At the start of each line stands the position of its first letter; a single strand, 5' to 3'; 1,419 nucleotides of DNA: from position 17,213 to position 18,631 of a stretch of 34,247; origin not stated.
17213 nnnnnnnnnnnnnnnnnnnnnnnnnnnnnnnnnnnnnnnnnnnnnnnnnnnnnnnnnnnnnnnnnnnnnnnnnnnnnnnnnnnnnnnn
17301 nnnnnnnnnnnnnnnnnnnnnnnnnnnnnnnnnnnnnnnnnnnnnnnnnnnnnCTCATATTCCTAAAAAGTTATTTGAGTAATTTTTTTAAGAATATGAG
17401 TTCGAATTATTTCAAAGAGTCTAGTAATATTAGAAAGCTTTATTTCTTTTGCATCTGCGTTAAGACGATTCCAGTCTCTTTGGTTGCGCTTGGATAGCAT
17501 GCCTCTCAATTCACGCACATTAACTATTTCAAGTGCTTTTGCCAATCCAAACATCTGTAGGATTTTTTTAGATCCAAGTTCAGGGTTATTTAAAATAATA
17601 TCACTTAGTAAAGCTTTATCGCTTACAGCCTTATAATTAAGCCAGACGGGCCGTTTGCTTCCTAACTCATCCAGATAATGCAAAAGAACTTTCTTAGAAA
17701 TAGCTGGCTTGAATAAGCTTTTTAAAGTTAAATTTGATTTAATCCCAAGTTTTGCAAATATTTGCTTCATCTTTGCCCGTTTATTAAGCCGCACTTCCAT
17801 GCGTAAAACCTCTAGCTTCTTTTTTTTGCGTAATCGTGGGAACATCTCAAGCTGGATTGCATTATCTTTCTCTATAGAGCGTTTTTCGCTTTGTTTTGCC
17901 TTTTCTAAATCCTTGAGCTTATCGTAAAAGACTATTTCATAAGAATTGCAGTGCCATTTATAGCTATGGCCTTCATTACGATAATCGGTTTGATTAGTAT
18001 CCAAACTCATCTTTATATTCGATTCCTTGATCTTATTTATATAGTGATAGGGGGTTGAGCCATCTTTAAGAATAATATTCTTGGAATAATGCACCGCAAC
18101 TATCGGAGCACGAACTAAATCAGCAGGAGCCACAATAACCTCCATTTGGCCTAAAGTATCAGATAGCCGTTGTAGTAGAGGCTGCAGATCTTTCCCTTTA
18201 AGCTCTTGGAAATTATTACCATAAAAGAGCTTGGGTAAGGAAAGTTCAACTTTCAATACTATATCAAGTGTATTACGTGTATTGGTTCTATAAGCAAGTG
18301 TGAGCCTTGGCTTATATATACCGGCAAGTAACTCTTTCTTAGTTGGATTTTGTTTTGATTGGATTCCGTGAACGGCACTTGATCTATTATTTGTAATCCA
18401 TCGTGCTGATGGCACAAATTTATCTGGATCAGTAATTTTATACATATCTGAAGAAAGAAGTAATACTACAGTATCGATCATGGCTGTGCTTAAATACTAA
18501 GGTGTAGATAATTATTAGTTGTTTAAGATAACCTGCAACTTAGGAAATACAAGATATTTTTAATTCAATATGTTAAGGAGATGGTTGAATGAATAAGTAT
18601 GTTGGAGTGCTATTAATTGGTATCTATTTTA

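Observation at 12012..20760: Integrative element combining a large serine recombinase, a rolling-circle Rep/relaxase-like gene and a stacked defence cargo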

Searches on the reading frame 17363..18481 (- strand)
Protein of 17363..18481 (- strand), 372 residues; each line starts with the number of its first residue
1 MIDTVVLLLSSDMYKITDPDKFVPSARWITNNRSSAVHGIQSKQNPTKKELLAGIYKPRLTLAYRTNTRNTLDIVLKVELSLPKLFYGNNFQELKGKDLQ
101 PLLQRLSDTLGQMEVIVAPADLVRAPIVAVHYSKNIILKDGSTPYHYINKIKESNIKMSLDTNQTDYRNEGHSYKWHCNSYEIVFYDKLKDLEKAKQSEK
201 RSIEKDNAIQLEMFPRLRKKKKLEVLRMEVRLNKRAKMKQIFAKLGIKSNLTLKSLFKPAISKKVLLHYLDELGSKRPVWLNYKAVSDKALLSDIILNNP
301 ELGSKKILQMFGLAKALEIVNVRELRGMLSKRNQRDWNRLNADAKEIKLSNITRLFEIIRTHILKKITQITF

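Call 3: search_protein_families(library=pfam, proteins=[window:17363-18481:-], max_evalue=0.01)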
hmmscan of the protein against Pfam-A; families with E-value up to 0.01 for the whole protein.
window:17363-18481:- (372 aa): 0 families

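Call 4: search_protein_families(library=padloc, proteins=[window:17363-18481:-], max_evalue=0.01)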
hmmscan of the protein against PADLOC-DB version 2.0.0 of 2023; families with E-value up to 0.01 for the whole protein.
window:17363-18481:- (372 aa): 0 families

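Call 6: search_protein_families(library=phrogs, proteins=[window:17363-18481:-], max_evalue=0.01)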
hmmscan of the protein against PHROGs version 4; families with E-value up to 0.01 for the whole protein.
window:17363-18481:- (372 aa): 0 families

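Call 7: search_protein_families(library=ncbifam, proteins=[window:17363-18481:-], max_evalue=0.01)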
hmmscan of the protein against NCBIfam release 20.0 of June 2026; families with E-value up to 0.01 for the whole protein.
window:17363-18481:- (372 aa): 0 families

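Call 16: search_protein_families(library=pfam, proteins=[window:17363-18481:-], max_evalue=10)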
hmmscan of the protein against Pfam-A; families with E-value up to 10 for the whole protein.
window:17363-18481:- (372 aa): 0 families

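Call 17: search_solved_structures(query=window:17363-18481:-, max_evalue=10)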
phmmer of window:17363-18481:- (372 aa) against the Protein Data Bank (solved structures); distinct sequences matched with E-value up to 10: 0.

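Call 18: find_homologous_proteins(query=window:17363-18481:-)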
Query window:17363-18481:- (372 aa): 1643 proteins with E <= 0.001 among 6966 candidates; the best 120 are listed.
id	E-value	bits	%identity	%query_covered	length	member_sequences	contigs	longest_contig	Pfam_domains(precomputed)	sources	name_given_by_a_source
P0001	5.0e-238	807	100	100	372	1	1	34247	-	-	-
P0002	1.1e-193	661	83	98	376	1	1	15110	-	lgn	-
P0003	1.2e-186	638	81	98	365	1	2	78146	-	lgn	-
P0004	1.4e-182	624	81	95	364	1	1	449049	-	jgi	jgi:hypothetical protein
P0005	3.4e-179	613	76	98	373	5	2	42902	-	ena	-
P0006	2.8e-178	610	76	98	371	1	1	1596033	-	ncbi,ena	-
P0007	1.3e-174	598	73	98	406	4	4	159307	-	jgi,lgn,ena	jgi:hypothetical protein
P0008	6.0e-174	596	76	98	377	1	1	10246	-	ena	-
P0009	7.1e-174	596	75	98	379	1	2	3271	-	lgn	-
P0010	7.2e-173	592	74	98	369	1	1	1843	-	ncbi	-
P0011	1.7e-172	591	74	100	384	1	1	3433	-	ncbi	ncbi:hypothetical protein BH09DEP1_BH09DEP1_6340 [soil metagenome]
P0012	1.2e-171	588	73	98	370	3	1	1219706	-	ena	-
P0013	9.1e-171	585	72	99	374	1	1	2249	-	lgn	-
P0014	1.0e-170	585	74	98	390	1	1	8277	-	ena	-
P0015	1.7e-170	585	73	98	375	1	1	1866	-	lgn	-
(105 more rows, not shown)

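Call 19: find_encoding_contigs(protein=P0006, flank=10000, max_places=3)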
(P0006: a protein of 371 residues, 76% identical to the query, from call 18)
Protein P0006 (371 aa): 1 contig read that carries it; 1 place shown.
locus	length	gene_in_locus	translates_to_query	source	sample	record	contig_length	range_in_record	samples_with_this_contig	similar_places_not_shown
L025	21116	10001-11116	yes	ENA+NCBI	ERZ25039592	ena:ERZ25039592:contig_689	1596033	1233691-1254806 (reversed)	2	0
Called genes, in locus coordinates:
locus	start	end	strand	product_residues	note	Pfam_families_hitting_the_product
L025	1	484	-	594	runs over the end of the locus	PF07591:PT-HINT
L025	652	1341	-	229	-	PF08795:DUF1796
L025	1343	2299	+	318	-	PF13476:AAA_23, PF00005:ABC_tran (faint), PF02463:SMC_N (faint), PF13175:AAA_15 (weak), PF13555:AAA_29 (weak), PF13175:AAA_15 (weak), PF13304:AAA_21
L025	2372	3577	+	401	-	PF17010:DUF5092 (faint), PF08238:Sel1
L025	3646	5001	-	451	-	PF00753:Lactamase_B, PF23023:Anti-Pycsar_Apyc1 (weak), PF12706:Lactamase_B_2 (weak), PF16661:Lactamase_B_6, PF10996:Beta-Casp, PF07521:RMMBL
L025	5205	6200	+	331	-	-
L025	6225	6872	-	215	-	PF00857:Isochorismatase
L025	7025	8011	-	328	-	PF13606:Ank_3 (faint), PF24521:Ank_KRIT1 (faint), PF00023:Ank (faint), PF11929:DUF3447 (faint), PF12796:Ank_2, PF13637:Ank_4 (weak), PF13857:Ank_5, PF13637:Ank_4 (weak)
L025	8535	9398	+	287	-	-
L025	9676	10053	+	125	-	-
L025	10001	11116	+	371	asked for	-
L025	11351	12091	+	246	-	-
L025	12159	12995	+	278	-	PF02517:Rce1-like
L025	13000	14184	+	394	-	PF07224:Chlorophyllase (faint), PF03403:PAF-AH_p_II, PF12146:Hydrolase_4 (faint)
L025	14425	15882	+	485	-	PF00239:Resolvase, PF07508:Recombinase, PF13408:Zn_ribbon_recom (weak)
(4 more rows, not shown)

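Call 20: find_encoding_contigs(protein=P0004, flank=10000, max_places=3)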
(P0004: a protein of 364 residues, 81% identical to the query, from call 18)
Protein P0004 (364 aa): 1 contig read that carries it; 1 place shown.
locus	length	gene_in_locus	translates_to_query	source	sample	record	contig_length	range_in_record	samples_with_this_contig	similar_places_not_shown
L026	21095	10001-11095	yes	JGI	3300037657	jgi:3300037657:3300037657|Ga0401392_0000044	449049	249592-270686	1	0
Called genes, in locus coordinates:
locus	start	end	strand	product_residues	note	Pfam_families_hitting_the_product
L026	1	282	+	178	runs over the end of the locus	PF04343:DUF488, PF22751:DUF488-N3a (weak)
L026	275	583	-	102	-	-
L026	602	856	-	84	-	-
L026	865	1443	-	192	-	-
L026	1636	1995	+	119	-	PF07883:Cupin_2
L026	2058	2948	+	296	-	PF00891:Methyltransf_2 (weak), PF01135:PCMT (weak), PF13489:Methyltransf_23, PF01209:Ubie_methyltran, PF13847:Methyltransf_31, PF08241:Methyltransf_11, PF08242:Methyltransf_12, PF13649:Methyltransf_25, +1 more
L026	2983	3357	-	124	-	-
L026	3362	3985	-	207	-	PF00625:Guanylate_kin, PF20703:nSTAND1 (faint), PF13238:AAA_18 (weak)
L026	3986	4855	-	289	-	PF00215:OMPdecase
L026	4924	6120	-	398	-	PF00925:GTP_cyclohydro2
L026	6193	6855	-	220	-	-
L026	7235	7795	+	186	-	PF00293:NUDIX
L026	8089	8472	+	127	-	PF05973:Gp49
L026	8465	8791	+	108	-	-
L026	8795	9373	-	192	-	-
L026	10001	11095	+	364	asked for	-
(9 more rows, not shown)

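Call 21: find_encoding_contigs(protein=P0003, flank=10000, max_places=3)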
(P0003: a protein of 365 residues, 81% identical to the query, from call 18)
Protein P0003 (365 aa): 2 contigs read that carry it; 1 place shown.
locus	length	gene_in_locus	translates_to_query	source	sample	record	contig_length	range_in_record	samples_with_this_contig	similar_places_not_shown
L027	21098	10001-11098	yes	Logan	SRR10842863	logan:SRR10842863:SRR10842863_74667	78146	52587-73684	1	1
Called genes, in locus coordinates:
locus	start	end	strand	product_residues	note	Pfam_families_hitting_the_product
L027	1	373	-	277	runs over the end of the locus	-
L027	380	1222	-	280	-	-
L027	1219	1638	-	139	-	PF03928:HbpS-like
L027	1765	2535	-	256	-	-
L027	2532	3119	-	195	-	-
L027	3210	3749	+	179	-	PF04343:DUF488, PF22751:DUF488-N3a (weak)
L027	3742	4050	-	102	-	-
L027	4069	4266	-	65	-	-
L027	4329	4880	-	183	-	-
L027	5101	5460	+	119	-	PF07883:Cupin_2, PF02311:AraC_binding (weak)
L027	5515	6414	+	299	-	PF00891:Methyltransf_2 (weak), PF05175:MTS (weak), PF13489:Methyltransf_23, PF01209:Ubie_methyltran, PF08241:Methyltransf_11, PF08242:Methyltransf_12, PF13649:Methyltransf_25, PF13847:Methyltransf_31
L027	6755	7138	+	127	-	PF05973:Gp49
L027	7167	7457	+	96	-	-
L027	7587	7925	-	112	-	-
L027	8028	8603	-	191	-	-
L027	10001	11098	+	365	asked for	-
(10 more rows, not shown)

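Call 29: search_solved_structures(query=A1, max_evalue=10, show_alignments=2)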
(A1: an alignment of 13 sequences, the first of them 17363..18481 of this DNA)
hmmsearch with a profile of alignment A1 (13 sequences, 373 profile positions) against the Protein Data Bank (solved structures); distinct sequences matched with E-value up to 10: 5.
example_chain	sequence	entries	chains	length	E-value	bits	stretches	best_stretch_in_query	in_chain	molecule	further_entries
1avo_B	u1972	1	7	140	0.087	14.9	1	265-301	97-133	11S REGULATOR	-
5msj_A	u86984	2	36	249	0.31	13.1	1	265-301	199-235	Proteasome activator complex subunit 1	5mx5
7dr6_B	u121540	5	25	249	0.4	12.7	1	264-301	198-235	Proteasome activator complex subunit 1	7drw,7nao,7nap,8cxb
7w7p_B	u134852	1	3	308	0.76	11.8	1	257-317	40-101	DNA helicase MCM8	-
5fno_A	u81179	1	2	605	2.4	10.2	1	285-348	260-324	MANGANESE LIPOXYGENASE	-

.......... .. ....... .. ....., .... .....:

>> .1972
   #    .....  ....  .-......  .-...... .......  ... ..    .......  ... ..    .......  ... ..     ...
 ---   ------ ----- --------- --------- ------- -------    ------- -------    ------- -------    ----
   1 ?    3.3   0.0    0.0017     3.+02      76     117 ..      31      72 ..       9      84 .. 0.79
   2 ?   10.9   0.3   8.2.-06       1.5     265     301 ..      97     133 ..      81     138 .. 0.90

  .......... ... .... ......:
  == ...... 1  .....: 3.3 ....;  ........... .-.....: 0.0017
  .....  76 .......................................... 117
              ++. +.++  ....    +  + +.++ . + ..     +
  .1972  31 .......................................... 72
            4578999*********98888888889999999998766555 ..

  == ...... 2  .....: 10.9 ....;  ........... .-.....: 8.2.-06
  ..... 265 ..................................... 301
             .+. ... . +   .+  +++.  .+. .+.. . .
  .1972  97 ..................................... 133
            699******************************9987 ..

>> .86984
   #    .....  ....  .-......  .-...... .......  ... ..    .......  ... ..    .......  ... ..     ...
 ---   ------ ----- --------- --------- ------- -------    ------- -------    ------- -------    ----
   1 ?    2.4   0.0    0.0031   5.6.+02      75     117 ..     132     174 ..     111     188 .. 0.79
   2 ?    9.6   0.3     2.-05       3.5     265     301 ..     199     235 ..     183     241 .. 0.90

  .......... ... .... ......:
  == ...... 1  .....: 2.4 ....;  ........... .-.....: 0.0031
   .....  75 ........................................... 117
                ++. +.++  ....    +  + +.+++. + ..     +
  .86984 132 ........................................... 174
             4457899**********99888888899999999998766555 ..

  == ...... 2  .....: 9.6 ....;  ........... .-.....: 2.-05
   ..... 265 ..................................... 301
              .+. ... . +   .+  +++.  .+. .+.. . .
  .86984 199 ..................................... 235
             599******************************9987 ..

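Call 31: find_related_loci(query=A1, collection=metagenome_contigs, flank=10000)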
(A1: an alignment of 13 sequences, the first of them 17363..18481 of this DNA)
Query A1 (372 aa) in metagenome_contigs; peptide patterns used: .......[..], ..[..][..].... (x = any residue, [..] = any of these).
326 stretches matched a pattern; 230 encode a relative of the query (tblastn E <= 1e-3); the best 80 are kept; 80 distinct loci.
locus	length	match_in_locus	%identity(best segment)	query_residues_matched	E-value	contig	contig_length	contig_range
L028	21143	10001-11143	73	1-365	0e+0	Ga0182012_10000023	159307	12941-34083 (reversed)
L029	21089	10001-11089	71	1-365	2e-176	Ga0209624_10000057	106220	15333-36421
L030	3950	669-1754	70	1-365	9e-179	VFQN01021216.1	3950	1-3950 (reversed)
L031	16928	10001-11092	70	1-365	9e-172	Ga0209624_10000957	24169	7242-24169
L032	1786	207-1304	62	2-365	2e-162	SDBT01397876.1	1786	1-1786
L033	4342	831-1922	61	1-365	3e-152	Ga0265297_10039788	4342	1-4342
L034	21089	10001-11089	61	1-365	2e-148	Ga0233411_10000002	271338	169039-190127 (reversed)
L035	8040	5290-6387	60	1-365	2e-146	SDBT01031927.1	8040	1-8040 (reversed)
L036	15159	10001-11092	60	1-364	3e-146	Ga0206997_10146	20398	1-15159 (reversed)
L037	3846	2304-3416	58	1-372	1e-150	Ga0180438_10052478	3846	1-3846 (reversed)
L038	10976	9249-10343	61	1-365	1e-145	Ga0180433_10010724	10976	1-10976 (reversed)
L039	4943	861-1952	59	1-366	3e-147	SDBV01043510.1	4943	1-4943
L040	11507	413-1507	58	1-365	1e-144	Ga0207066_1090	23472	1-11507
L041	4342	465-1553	61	1-365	1e-147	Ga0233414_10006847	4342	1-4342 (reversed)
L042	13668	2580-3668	59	1-360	9e-145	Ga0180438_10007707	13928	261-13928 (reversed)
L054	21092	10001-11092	59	1-365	5e-139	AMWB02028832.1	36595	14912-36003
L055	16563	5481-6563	58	1-363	1e-138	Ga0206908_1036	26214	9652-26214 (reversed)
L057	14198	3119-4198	59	1-365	5e-138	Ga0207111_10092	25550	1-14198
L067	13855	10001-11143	55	1-360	4e-134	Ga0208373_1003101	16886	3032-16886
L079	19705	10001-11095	56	1-363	1e-130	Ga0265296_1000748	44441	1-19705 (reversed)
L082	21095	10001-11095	56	1-363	4e-130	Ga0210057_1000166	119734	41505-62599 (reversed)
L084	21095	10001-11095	57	1-363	3e-130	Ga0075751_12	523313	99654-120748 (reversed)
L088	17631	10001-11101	55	1-365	6e-129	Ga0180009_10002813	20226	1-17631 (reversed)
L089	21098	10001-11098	55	1-364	3e-127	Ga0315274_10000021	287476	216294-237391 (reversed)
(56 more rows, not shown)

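Call 36: predict_structure(alignment_id=A1)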
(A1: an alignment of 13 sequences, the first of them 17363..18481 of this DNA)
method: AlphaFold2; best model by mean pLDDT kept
length: 372 residues; sequences in the alignment: 13
mean_pLDDT: 54.8   pTM: 0.39
mean pLDDT of the five models: 54.8, 53.9, 51.7, 50.5, 49.8
residues with pLDDT >= 90: 2; 70-90: 122; 50-70: 64; < 50: 184
segments of 3 or more residues with pLDDT < 50: 83-89, 132-284, 345-357, 365-367, 369-372
pLDDT, mean of each block of 10 residues (from residue 1): 69 87 76 59 75 67 76 81 49 59 82 87 72 40 39 36 32 32 34 33 33 41 29 37 38 29 31 34 59 77 71 72 78 71 47 45 50 36
secondary structure, 60 per line:
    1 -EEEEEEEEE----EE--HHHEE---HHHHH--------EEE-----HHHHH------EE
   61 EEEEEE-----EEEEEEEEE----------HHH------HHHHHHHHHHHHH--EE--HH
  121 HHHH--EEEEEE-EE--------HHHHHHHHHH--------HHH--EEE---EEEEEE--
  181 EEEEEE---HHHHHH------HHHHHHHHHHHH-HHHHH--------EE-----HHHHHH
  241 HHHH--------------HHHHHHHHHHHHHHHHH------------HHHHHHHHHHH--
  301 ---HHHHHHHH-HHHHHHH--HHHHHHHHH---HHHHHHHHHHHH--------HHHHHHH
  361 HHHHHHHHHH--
elements in order: E2-10 H27-31 E40-42 H48-52 E59-66 E72-80 H100-112 H119-124 E127-132 H144-153 E167-169 E173-178 E181-186 H190-195 H202-213 H215-219 H235-244 H259-275 H288-298 H304-311 H313-319 H322-330 H334-345 H354-370

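Call 46: search_protein_representatives(alignment_id=A1)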
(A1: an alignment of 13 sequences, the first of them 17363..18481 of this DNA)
Query: 13 sequences, 373 profile positions. Proteins with E-value up to 0.001 (for the whole library): 1201; up to 1e-10: 903; up to 1e-30: 510. The best 150 are listed.
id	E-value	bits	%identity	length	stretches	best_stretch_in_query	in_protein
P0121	1.2e-171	587.1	-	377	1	1-370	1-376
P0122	6.8e-165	564.9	-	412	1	1-371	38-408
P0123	1.6e-162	557.1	-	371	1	13-370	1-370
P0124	6.7e-134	462.9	-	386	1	1-371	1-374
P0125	4.8e-128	443.6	-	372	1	1-370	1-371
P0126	5.9e-128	443.3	-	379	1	1-371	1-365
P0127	1.0e-116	406.4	-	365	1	1-371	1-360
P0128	2.2e-116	405.3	-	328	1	1-256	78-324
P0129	2.5e-114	398.5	-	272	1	111-372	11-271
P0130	5.0e-112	390.9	-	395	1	1-369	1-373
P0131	1.4e-111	389.4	-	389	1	1-371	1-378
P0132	2.5e-109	382.0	-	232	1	1-232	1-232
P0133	1.2e-107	376.5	-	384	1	1-371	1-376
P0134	9.6e-107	373.5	-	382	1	1-371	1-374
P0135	1.3e-106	373.1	-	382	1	1-371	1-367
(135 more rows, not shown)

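Call 49: search_protein_families(library=pfam, alignment_id=A2, max_evalue=0.01)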
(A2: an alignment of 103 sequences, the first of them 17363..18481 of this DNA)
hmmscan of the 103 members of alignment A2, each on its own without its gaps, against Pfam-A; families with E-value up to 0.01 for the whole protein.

A. member 1, window:17363-18481:- (372 aa): 0 families

B. families by the number of members that match (of 103 scanned): 4 families
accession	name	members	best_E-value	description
PF05144.20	Phage_CRI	12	5.9e-07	Replication-associated protein G2P N-terminal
PF03118.21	RNA_pol_A_CTD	1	0.0058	Bacterial RNA polymerase, alpha chain C terminal domain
PF05273.18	Pox_RNA_Pol_22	1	0.0063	Poxvirus RNA polymerase 22 kDa subunit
PF06822.17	DUF1235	1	0.0085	Protein of unknown function (DUF1235)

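Call 51: search_dna_similar(query=window:17363-18481:-, collection=phages, mode=protein, max_evalue=1, max_rows=15)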
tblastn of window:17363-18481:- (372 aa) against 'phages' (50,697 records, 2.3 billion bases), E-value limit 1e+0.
No match.

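Call 52: search_dna_similar(query=window:17363-18481:-, collection=plasmids, mode=protein, max_evalue=1, max_rows=15)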
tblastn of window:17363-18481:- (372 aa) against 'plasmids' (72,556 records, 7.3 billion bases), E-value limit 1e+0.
No match.

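Call 55: predict_structure(alignment_id=A2)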
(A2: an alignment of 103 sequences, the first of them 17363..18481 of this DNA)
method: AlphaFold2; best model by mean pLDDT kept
length: 372 residues; sequences in the alignment: 103
mean_pLDDT: 93.6   pTM: 0.92
mean pLDDT of the five models: 93.6, 93.1, 92.9, 92.8, 92.7
residues with pLDDT >= 90: 325; 70-90: 34; 50-70: 13; < 50: 0
segments of 3 or more residues with pLDDT < 50: none
pLDDT, mean of each block of 10 residues (from residue 1): 97 98 97 84 97 97 94 97 97 95 98 98 98 95 94 92 68 92 96 92 93 84 92 98 98 97 98 94 95 97 98 96 93 93 95 93 79 68
secondary structure, 60 per line:
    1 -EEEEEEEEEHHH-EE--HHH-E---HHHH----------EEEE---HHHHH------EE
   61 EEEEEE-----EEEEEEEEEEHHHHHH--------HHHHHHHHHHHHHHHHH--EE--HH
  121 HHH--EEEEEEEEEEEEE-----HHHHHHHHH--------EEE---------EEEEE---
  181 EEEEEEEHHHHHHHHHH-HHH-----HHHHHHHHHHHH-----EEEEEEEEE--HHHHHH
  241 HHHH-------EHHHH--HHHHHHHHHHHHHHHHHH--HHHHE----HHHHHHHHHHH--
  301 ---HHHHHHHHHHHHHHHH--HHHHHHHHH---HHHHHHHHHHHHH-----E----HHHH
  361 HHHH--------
elements in order: E2-10 H27-30 E41-44 H48-52 E59-66 E72-81 H82-87 H96-112 H119-123 E126-138 H144-152 E161-163 E173-177 E181-187 H188-197 H207-218 E224-232 H235-244 H253-256 H259-276 H279-282 H288-298 H304-319 H322-330 H334-346 H357-364

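Call 59: fold_search(model_id=the predicted structure, library=pdb)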
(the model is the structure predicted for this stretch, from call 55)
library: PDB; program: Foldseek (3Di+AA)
matches with E <= 10: 406; with E <= 0.001: 0
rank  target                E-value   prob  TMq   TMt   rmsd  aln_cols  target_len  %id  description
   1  4xrt_A                6.6e-02  0.25  0.19  0.22  14.8       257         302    8  Crystal structure of the di-domain ARO/CYC StfQ from the steffimycin biosynthetic pathway (released 2015-12-02)
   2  6ph4_B                9.9e-02  0.05  0.11  0.09  31.1       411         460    9  Full length LOV-PAS-HK construct from the LOV-HK sensory protein from Brucella abortus (light-adapted, construct 15-48 (released 2020-12-30)
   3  9qq6_A                1.2e-01  0.03  0.09  0.07  34.6       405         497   12  Structure of the Azotobacter vinelandii NifL-NifA complex (released 2025-06-18)
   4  5tjj_A                2.3e-01  0.15  0.10  0.13  13.0       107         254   11  Crystal structure of IcIR transcriptional regulator from Alicyclobacillus acidocaldarius (released 2016-10-26)
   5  2o62_A                2.6e-01  0.03  0.09  0.11  18.7       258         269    9  CRYSTAL STRUCTURE OF A PROTEIN WITH UNKNOWN FUNCTION FROM DUF3598 FAMILY (NPUN_R4044) FROM NOSTOC PUNCTIFORME PCC 7310 (released 2007-02-13)
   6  9nj8_A                2.7e-01  0.12  0.10  0.17  13.3       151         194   12  Crystal structure of apo Vibrio cholerae CqsR with D198N mutation (released 2025-07-02)
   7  2nn5                  3.0e-01  0.21  0.17  0.32  10.8       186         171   10  Structure of Conserved Protein of Unknown Function EF2215 from Enterococcus faecalis (released 2006-11-21)
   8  5ere                  3.2e-01  0.05  0.11  0.09  14.8       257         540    6  Extracellular ligand binding receptor from Desulfohalobium retbaense DSM5692 (released 2016-08-10)
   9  7qf4                  3.6e-01  0.16  0.12  0.26   6.9       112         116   12  Structure of the R57Q mutant of miniSOG expressed in E. coli in LB medium enriched with riboflavin (released 2022-02-16)
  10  6mni_B                3.6e-01  0.05  0.08  0.11  17.1       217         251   10  Structure of the tandem CACHE domain of PscC (released 2019-10-16)
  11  6mni_A                3.8e-01  0.06  0.09  0.11  16.4       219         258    9  Structure of the tandem CACHE domain of PscC (released 2019-10-16)
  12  7qf5                  4.5e-01  0.15  0.12  0.26   6.9       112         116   12  Structure of the Q103L mutant of miniSOG (released 2022-02-16)
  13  6gpv                  4.8e-01  0.15  0.12  0.27   6.8       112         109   12  Crystal structure of blue-light irradiated miniSOG (released 2019-02-27)
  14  6ph3_C                4.8e-01  0.04  0.12  0.16  26.8       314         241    8  LOV-PAS construct from the LOV-HK sensory protein from Brucella abortus (dark-adapted, construct 15-273) (released 2020-12-30)
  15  6qqi                  5.1e-01  0.20  0.13  0.29   6.3       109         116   10  Cryogenic temperature structure of blue light-irradiated AtPhot2LOV2 recorded after an accumulated dose of 24 kGy (released 2019-06-19)
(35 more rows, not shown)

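Call 60: fold_search(model_id=the predicted structure, library=viral)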
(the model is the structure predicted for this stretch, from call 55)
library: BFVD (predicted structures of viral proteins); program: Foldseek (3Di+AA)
matches with E <= 10: 512; with E <= 0.001: 5
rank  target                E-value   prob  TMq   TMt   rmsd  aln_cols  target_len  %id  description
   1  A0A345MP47            2.7e-08  1.00  0.42  0.41  11.8       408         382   13  (no name in the UniProt tables at hand)
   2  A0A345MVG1            1.1e-07  1.00  0.51  0.52  11.4       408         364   15  (no name in the UniProt tables at hand)
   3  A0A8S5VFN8            2.8e-06  1.00  0.45  0.46   8.4       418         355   11  Replication-associated protein G2P [Inoviridae sp. ct0MH15]
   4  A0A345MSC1            3.9e-06  1.00  0.41  0.46   8.6       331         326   11  (no name in the UniProt tables at hand)
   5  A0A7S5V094            7.3e-06  1.00  0.37  0.31  13.2       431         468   10  (no name in the UniProt tables at hand)
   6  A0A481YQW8            1.9e-03  0.77  0.24  0.09  18.9       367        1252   10  Early transcription factor large subunit-like protein [Marseillevirus LCMAC101]
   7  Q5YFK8                8.5e-03  0.72  0.24  0.11  12.2       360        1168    7  Uncharacterized protein [Singapore grouper iridovirus]
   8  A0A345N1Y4            9.5e-03  0.41  0.23  0.26  24.6       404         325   11  (no name in the UniProt tables at hand)
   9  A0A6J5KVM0            1.3e-02  0.12  0.12  0.09  25.1       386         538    9  PolyPPase_VTC_like domain containing protein [uncultured Caudovirales phage]
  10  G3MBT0                3.1e-02  0.18  0.13  0.14  26.2       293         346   10  Gp214 [Bacillus phage G]
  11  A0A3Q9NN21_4          3.1e-02  0.14  0.15  0.06  18.3       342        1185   10  (no name in the UniProt tables at hand)
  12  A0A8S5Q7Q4            3.9e-02  0.54  0.24  0.22  13.0       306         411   10  GST REP [Inoviridae sp. ctsTh7]
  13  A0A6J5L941            4.6e-02  0.08  0.12  0.09  30.5       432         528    9  histidine kinase [uncultured Caudovirales phage]
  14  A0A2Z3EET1            5.2e-02  0.14  0.12  0.15  22.1       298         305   10  (no name in the UniProt tables at hand)
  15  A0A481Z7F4            1.2e-01  0.21  0.12  0.06  14.1       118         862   19  Putative D5-like primase /VirE superfamily [Pithovirus LCPAC304]
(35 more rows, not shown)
